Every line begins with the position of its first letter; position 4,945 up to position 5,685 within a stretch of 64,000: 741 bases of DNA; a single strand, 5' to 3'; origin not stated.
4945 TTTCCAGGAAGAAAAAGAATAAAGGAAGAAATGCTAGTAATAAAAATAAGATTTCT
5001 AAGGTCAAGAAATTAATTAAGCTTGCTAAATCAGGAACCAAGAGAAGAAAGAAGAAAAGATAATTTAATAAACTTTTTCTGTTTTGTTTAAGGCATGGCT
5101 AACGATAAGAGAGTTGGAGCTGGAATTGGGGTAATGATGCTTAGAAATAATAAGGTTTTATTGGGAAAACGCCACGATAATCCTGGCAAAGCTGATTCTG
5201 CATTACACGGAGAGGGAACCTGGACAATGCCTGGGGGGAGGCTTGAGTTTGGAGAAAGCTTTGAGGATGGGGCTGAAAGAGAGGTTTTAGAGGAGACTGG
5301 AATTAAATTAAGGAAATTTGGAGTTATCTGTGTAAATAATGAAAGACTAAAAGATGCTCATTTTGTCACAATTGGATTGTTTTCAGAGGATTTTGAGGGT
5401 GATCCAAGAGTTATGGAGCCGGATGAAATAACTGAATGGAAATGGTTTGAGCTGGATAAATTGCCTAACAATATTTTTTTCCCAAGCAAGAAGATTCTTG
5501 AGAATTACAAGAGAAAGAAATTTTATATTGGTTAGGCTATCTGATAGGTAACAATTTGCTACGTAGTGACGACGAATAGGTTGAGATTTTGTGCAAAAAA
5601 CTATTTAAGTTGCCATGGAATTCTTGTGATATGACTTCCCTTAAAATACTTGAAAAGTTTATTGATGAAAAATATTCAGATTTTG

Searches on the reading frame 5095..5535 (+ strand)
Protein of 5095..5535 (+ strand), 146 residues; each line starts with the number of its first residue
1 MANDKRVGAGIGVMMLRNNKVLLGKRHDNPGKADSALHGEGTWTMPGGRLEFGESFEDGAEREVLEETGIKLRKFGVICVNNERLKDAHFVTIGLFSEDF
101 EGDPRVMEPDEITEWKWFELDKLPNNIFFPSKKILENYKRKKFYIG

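Call 58: search_protein_families(library=pfam, proteins=[window:5095-5535:+], max_evalue=0.001)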
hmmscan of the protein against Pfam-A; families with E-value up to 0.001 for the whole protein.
window:5095-5535:+ (146 aa): 1 family
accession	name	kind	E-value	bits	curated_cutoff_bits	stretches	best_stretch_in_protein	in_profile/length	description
PF00293.34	NUDIX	-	3.8e-21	75.9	21.1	1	9-136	4-132/134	NUDIX domain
